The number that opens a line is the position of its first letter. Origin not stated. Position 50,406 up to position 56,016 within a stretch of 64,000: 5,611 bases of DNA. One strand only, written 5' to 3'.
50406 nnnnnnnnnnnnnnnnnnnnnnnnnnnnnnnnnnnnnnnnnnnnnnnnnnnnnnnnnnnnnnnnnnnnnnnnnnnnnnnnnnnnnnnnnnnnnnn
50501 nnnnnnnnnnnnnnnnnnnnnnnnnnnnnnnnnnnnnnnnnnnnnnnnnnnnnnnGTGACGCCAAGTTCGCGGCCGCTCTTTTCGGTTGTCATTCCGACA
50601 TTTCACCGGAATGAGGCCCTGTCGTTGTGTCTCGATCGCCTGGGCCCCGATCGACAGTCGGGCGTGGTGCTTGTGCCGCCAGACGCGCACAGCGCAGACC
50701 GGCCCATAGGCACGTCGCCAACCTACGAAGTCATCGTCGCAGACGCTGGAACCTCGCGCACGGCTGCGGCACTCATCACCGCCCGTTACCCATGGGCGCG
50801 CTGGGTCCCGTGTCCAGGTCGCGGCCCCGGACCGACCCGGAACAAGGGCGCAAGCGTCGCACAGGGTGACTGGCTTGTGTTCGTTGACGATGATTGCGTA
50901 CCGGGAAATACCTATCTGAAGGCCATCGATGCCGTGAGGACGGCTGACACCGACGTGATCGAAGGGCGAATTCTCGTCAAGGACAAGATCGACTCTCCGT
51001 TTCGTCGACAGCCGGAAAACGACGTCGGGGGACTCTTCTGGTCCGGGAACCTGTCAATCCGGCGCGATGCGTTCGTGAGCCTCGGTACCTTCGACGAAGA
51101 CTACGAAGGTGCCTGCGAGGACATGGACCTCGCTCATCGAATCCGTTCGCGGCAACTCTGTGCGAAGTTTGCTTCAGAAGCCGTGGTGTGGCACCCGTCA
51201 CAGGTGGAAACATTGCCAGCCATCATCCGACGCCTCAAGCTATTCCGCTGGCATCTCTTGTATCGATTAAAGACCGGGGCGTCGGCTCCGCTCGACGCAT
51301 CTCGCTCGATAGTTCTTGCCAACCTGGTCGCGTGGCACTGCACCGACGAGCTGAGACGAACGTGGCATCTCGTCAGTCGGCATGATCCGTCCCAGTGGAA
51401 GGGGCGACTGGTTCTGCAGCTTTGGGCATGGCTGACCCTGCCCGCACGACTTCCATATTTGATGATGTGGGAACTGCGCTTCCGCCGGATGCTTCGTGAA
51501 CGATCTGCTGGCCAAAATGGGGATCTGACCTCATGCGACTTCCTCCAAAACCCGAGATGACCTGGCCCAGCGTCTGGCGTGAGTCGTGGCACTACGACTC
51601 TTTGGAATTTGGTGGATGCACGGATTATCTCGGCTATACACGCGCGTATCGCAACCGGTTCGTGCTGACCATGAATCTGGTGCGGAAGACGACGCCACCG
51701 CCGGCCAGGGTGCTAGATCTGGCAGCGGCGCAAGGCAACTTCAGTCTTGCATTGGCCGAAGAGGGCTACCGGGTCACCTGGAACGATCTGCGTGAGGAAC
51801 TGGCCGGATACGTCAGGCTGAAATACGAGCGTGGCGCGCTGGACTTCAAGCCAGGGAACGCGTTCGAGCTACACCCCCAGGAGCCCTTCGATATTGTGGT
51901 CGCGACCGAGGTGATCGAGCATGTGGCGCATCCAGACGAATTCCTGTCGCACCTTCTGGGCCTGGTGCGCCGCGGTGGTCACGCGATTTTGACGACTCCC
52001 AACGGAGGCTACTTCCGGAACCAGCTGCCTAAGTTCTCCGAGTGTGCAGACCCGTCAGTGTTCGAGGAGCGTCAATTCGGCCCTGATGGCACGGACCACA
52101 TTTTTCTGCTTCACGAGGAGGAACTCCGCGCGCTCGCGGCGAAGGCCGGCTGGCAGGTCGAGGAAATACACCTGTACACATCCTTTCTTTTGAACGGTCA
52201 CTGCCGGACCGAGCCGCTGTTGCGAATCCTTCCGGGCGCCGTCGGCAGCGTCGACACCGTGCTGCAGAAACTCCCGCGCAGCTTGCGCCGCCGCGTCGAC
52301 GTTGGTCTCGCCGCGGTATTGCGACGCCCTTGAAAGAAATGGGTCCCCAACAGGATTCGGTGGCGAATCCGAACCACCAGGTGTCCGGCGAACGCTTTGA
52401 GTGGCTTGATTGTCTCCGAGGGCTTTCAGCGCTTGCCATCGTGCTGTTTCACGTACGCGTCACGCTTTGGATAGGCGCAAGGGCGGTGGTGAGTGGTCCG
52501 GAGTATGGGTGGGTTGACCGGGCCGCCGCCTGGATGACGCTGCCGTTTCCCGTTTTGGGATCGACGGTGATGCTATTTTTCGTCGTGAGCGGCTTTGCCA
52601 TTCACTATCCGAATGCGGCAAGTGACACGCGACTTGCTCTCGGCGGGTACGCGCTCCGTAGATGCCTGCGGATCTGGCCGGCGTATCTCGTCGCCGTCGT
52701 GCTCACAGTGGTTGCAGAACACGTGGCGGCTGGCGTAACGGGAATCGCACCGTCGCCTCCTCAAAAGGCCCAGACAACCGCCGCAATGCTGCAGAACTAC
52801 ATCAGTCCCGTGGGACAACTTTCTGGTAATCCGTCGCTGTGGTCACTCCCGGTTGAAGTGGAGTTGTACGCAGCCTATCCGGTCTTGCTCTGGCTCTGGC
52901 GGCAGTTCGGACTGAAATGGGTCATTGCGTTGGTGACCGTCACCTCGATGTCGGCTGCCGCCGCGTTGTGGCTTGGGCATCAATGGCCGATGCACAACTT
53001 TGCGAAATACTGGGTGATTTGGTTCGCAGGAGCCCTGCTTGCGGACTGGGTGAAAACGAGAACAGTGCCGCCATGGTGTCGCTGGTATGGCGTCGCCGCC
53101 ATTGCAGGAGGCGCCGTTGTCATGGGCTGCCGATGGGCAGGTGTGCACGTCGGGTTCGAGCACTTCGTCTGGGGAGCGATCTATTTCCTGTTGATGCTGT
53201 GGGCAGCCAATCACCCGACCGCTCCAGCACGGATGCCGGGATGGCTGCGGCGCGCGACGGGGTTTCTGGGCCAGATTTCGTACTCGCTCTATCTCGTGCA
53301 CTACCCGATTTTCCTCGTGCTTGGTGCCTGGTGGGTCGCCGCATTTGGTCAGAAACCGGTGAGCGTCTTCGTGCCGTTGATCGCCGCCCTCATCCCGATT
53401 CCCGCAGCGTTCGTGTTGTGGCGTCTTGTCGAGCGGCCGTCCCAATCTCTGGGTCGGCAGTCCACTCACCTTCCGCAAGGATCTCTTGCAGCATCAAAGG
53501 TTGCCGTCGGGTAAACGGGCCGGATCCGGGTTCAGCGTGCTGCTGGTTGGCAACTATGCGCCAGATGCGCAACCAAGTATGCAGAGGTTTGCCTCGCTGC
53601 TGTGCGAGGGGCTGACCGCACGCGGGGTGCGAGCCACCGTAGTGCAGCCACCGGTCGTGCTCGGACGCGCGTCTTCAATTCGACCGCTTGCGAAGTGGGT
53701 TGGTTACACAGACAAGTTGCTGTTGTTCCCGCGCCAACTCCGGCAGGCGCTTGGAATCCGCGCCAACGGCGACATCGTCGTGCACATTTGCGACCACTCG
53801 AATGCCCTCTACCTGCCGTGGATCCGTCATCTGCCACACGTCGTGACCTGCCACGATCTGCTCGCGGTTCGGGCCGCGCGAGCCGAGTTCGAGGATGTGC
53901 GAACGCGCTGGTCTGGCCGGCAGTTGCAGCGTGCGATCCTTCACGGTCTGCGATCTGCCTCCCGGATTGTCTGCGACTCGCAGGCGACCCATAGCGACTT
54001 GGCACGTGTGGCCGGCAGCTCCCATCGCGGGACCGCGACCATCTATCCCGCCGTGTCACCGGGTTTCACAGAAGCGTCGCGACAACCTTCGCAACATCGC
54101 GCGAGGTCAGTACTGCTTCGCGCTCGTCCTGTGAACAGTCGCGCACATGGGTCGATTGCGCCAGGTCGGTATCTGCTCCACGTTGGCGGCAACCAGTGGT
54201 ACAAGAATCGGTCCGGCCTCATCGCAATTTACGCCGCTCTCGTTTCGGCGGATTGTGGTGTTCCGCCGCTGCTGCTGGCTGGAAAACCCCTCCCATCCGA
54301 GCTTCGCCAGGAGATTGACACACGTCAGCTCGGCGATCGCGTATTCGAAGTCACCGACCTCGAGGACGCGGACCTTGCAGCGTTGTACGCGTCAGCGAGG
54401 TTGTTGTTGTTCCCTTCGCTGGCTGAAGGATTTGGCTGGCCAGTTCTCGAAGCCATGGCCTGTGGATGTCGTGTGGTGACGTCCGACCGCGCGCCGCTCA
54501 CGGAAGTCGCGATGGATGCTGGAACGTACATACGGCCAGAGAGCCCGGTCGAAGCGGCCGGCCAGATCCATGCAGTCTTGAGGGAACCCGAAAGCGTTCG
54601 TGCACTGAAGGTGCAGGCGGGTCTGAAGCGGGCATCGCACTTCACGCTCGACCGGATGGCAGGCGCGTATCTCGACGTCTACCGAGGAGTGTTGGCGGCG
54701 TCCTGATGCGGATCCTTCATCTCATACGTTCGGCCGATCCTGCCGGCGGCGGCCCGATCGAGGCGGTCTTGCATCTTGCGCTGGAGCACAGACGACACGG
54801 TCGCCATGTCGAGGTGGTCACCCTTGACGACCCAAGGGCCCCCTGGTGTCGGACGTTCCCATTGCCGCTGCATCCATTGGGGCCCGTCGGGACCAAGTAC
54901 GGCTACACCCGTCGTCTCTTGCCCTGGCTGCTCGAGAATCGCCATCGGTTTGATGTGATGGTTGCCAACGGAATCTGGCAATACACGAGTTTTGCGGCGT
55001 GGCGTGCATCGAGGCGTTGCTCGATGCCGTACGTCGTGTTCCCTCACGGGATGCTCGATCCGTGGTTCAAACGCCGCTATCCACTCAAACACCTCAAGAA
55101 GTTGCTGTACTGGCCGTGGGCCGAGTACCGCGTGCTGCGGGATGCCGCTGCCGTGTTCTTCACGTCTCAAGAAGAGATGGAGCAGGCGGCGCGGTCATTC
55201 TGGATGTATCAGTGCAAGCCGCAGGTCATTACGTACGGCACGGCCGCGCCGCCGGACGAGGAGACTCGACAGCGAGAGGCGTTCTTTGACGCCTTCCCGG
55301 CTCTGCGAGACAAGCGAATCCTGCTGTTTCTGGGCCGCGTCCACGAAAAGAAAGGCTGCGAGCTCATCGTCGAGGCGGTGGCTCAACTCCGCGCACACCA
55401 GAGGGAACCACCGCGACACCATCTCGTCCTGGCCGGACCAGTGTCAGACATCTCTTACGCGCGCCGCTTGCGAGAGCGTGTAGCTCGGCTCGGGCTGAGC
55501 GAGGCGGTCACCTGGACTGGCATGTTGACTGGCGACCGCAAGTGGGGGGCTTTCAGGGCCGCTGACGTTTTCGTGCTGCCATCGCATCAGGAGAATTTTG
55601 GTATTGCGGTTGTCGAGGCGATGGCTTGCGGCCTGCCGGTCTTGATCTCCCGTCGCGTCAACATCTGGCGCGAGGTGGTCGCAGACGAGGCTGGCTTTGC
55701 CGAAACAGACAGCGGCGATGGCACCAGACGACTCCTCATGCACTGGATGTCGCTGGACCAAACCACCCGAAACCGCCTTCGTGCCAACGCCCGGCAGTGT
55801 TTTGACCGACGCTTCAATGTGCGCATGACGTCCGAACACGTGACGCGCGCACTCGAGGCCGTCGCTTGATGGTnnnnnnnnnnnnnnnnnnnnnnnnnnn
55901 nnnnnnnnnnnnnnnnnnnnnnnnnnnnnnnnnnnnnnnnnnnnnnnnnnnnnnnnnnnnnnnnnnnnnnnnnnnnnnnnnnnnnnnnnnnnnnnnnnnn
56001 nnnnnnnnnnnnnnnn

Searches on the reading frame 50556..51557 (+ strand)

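Call 9: search_protein_families(library=pfam, proteins=[window:50556-51557:+], max_evalue=0.001)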
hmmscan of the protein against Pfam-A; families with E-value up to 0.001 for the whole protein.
window:50556-51557:+ (334 aa): 3 families
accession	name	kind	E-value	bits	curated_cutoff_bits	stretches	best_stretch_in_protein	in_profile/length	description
PF00535.33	Glycos_transf_2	-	5.6e-11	43.1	23.3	1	10-154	1-130/168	Glycosyl transferase family 2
PF10111.15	Glyco_tranf_2_2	-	3.3e-08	33.8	27.3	0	90-122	68-100/276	Glycosyltransferase like family 2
PF13641.12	Glyco_tranf_2_3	-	1.9e-07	31.8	27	0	64-135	42-119/230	Glycosyltransferase like family 2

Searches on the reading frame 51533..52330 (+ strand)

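Call 9: search_protein_families(library=pfam, proteins=[window:51533-52330:+], max_evalue=0.001)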
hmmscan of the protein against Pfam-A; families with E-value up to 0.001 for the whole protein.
window:51533-52330:+ (266 aa): 6 families
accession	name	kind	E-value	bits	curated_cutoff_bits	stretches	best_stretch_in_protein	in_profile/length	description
PF13489.12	Methyltransf_23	-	2e-20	73.6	27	1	52-211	18-163/164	Methyltransferase domain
PF08241.18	Methyltransf_11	-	1.1e-11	45.6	21.2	1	61-152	1-94/95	Methyltransferase domain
PF13649.12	Methyltransf_25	-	5.8e-10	40.2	27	1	60-149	1-97/97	Methyltransferase domain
PF08242.18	Methyltransf_12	-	6.5e-10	40.1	30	1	61-150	1-97/98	Methyltransferase domain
PF13847.12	Methyltransf_31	-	3.9e-07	30.3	27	1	59-157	6-113/145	Methyltransferase domain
PF07021.18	MetW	-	1.1e-05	25.6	21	1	48-165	5-119/193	Methionine biosynthesis protein MetW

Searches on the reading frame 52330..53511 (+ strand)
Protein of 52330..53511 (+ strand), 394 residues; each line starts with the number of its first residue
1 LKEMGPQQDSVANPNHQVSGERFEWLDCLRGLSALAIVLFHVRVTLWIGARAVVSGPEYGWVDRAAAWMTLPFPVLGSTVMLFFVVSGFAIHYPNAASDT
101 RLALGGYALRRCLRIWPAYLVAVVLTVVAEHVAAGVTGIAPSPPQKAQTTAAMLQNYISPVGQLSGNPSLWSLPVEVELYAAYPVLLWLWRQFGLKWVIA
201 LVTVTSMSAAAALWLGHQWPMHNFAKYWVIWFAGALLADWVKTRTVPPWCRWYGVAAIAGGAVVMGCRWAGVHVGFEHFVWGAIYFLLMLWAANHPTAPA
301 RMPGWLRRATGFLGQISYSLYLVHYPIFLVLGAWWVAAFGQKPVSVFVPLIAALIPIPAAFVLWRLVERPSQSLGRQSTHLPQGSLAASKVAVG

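Call 9: search_protein_families(library=pfam, proteins=[window:52330-53511:+], max_evalue=0.001)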
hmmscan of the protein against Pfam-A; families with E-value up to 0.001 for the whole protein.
window:52330-53511:+ (394 aa): 1 family
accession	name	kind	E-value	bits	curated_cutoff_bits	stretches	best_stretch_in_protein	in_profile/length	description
PF01757.29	Acyl_transf_3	-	6.6e-29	101.4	31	1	24-361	2-324/326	Acyltransferase domain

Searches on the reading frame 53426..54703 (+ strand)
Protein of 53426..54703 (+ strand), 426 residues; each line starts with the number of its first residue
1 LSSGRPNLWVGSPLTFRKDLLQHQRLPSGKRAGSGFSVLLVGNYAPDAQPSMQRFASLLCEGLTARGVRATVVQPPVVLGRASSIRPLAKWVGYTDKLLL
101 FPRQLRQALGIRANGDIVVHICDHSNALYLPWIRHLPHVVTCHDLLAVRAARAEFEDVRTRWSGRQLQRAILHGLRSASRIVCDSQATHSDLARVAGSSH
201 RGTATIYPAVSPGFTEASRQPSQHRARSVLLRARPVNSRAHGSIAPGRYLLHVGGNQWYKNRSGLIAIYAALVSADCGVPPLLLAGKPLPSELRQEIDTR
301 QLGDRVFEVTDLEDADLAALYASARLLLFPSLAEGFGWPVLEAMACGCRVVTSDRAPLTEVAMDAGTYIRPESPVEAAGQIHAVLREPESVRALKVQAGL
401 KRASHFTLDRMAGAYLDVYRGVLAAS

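Call 9: search_protein_families(library=pfam, proteins=[window:53426-54703:+], max_evalue=0.001)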
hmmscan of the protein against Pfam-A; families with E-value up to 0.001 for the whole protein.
window:53426-54703:+ (426 aa): 5 families
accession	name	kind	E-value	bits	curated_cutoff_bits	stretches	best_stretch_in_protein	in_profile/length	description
PF00534.26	Glycos_transf_1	-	4.3e-20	72.4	26.4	1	242-395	10-166/172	Glycosyl transferases group 1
PF13692.12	Glyco_trans_1_4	-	1.8e-17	64.4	27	1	249-386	3-141/142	Glycosyl transferases group 1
PF13439.12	Glyco_transf_4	-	4.6e-10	40.2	28.5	1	53-211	5-167/170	Glycosyltransferase Family 4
PF13524.12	Glyco_trans_1_2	-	3.4e-07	30.8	25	1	306-412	29-139/144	Glycosyl transferase-like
PF20706.3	GT4-conflict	-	2.5e-05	23.9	26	1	314-356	272-314/385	Family 4 Glycosyltransferase in conflict systems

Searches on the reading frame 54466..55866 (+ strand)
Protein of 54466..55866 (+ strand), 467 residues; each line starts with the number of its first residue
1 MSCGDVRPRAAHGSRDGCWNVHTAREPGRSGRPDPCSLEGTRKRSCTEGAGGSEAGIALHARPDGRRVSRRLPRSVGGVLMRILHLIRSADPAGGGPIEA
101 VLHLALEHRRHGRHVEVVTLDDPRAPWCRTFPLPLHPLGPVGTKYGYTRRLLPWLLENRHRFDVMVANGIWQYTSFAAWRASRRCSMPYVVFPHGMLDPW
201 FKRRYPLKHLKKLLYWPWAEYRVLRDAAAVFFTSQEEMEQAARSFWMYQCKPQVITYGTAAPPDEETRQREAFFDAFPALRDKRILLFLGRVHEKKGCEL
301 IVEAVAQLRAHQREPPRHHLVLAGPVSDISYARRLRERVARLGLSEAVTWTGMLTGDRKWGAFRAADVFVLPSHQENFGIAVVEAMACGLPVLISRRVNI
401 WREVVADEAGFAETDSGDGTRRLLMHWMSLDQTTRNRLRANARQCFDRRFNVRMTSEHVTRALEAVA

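Call 10: search_protein_families(library=pfam, proteins=[window:54466-55866:+], max_evalue=0.001)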
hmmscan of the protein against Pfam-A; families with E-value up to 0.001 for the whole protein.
window:54466-55866:+ (467 aa): 5 families
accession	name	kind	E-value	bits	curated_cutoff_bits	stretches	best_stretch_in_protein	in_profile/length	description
PF00534.26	Glycos_transf_1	-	7.7e-31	107.4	26.4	1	271-444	3-171/172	Glycosyl transferases group 1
PF13692.12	Glyco_trans_1_4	-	2.2e-25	90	27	1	284-410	2-121/142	Glycosyl transferases group 1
PF13579.12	Glyco_trans_4_4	-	3.1e-21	76.8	29.7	1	95-245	1-146/158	Glycosyl transferase 4-like domain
PF20706.3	GT4-conflict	-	4.3e-14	52.7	26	1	249-397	171-313/385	Family 4 Glycosyltransferase in conflict systems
PF13439.12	Glyco_transf_4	-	2.6e-11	44.3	28.5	1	100-255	7-162/170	Glycosyltransferase Family 4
